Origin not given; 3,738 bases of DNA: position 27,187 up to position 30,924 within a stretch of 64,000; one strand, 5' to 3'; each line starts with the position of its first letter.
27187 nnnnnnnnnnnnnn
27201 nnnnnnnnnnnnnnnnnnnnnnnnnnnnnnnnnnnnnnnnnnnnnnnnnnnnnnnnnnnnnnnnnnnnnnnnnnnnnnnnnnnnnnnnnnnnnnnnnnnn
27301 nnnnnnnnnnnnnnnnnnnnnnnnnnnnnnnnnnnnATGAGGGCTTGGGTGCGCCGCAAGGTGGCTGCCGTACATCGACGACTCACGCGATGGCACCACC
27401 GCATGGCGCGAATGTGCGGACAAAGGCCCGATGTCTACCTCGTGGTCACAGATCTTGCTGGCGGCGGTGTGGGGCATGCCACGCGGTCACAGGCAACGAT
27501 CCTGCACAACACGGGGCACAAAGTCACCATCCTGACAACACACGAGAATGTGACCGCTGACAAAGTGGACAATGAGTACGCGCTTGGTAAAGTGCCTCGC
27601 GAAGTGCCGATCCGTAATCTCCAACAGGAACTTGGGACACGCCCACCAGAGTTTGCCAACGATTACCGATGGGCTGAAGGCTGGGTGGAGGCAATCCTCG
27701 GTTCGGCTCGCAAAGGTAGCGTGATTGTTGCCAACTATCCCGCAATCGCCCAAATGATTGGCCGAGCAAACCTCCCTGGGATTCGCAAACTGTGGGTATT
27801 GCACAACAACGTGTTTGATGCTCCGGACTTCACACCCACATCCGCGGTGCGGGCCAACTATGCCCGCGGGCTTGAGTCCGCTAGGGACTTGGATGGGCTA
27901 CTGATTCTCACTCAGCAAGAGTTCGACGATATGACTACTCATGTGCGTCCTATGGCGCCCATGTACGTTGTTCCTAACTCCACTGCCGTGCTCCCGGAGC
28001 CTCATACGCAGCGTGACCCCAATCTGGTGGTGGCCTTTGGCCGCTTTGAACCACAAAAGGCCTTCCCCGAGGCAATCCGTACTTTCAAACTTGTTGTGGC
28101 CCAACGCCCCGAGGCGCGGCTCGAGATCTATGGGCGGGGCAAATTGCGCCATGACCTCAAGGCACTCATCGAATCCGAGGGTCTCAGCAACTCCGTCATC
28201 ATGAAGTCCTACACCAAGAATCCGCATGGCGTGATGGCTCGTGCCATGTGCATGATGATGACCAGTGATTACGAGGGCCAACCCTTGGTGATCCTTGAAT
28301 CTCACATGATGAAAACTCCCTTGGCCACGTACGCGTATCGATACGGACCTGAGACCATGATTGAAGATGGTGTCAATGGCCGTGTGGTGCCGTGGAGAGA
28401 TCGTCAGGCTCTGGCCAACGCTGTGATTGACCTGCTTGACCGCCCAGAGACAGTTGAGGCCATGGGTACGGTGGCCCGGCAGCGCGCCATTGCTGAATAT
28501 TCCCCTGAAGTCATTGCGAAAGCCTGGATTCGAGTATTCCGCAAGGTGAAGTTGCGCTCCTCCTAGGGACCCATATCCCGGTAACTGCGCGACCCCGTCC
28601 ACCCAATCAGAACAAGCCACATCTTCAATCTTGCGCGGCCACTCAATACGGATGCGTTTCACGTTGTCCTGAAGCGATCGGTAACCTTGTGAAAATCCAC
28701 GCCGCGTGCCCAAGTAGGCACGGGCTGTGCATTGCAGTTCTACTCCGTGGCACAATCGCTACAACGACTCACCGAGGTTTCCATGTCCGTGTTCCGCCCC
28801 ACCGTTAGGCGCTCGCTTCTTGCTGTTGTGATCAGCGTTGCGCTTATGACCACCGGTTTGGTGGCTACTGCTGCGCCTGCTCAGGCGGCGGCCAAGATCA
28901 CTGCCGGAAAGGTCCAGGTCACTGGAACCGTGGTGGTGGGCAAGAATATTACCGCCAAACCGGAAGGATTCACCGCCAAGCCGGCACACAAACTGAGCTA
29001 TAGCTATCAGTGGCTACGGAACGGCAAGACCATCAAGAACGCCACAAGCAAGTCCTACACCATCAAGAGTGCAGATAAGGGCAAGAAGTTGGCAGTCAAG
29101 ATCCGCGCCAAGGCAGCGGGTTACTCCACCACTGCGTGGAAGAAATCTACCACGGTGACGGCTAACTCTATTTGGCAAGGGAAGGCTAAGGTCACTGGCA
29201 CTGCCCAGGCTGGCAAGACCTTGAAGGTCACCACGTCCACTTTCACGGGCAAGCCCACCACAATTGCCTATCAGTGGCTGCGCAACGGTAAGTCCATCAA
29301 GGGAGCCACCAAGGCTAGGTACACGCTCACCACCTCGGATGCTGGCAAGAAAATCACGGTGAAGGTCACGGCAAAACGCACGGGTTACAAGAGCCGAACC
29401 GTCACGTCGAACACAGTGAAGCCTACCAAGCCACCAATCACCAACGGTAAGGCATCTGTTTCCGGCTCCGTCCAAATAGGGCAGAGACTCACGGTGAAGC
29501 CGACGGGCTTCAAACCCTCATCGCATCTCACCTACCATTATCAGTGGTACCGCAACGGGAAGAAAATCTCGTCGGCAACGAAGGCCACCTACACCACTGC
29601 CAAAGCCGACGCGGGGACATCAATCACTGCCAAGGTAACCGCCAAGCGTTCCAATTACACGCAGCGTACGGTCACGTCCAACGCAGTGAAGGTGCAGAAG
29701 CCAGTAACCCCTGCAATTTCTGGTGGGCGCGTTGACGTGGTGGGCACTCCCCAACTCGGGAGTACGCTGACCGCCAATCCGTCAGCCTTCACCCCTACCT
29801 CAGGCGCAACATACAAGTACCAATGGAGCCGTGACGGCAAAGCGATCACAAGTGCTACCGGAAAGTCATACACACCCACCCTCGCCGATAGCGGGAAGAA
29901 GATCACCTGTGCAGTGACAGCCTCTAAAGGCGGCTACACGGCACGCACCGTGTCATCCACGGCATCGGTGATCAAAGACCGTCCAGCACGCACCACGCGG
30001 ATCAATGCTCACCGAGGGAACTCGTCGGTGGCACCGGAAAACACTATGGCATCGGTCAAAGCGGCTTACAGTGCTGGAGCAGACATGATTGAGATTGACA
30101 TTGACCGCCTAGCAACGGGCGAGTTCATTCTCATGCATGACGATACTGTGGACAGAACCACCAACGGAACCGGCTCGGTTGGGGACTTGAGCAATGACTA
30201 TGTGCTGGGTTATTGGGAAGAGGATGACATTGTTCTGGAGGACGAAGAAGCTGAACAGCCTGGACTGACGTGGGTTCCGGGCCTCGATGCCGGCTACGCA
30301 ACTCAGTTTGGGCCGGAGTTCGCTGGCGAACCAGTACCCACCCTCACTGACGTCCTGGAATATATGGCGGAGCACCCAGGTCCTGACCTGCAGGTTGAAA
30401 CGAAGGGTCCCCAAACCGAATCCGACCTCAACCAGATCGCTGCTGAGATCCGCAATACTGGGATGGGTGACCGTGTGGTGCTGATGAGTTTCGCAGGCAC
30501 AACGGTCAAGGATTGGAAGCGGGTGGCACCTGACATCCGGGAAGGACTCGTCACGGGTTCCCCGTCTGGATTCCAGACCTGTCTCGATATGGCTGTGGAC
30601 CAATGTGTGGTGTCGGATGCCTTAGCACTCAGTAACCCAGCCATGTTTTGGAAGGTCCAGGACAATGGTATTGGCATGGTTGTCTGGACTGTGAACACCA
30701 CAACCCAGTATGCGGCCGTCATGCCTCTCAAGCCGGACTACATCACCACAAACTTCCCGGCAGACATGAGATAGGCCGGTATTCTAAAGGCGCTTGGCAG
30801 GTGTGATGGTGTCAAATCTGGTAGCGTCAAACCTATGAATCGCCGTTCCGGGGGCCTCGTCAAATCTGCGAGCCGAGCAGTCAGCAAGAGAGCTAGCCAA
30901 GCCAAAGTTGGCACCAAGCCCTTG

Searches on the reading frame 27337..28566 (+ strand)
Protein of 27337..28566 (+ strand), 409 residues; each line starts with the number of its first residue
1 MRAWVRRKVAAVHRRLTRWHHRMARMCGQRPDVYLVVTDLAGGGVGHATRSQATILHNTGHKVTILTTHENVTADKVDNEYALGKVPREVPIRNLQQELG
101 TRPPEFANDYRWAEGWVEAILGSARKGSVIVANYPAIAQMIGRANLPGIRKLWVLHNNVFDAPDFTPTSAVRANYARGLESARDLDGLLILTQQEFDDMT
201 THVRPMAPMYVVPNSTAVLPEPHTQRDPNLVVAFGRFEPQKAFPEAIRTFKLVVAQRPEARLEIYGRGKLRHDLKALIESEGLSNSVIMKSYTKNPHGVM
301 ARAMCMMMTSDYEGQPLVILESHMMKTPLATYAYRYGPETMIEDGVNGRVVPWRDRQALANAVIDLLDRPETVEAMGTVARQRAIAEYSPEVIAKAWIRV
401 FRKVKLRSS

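Call 7: search_protein_families(library=pfam, proteins=[window:27337-28566:+])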
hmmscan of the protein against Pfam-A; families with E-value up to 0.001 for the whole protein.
window:27337-28566:+ (409 aa): 5 families
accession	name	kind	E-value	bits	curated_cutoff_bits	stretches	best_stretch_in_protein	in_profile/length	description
PF00534.26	Glycos_transf_1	-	2.2e-27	96.1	26.4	1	225-383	12-172/172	Glycosyl transferases group 1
PF13692.12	Glyco_trans_1_4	-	3.2e-23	83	27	1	230-368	3-141/142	Glycosyl transferases group 1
PF13579.12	Glyco_trans_4_4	-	6.2e-08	33.6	29.7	1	43-214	1-157/158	Glycosyl transferase 4-like domain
PF20706.3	GT4-conflict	-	1e-05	25.1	26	1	196-329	161-308/385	Family 4 Glycosyltransferase in conflict systems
PF13439.12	Glyco_transf_4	-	0.00041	20.9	28.5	1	43-214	2-164/170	Glycosyltransferase Family 4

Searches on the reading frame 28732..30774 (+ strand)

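Call 7: search_protein_families(library=pfam, proteins=[window:28732-30774:+])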
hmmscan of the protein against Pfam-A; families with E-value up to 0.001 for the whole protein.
window:28732-30774:+ (680 aa): 6 families
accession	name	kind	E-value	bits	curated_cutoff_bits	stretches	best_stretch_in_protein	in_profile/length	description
PF03009.23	GDPD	-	2.5e-26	93.7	23.6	1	427-677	1-243/244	Glycerophosphoryl diester phosphodiesterase family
PF23197.1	IG_AIR9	-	2e-12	47.2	27.5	1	152-212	5-70/87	AIR9 A9 domain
PF13895.12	Ig_2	-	3.7e-09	37.1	27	0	358-407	26-75/79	Immunoglobulin domain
PF16709.11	SCAB-Ig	-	3.7e-08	33.8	27.6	0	243-313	3-79/98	Ig domain of plant-specific actin-binding protein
PF13927.12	Ig_3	-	7.2e-06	26.8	30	0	158-204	13-55/78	Immunoglobulin domain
PF16820.11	PKD_3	-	3.2e-05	24.1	26.3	0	247-293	15-58/68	PKD-like domain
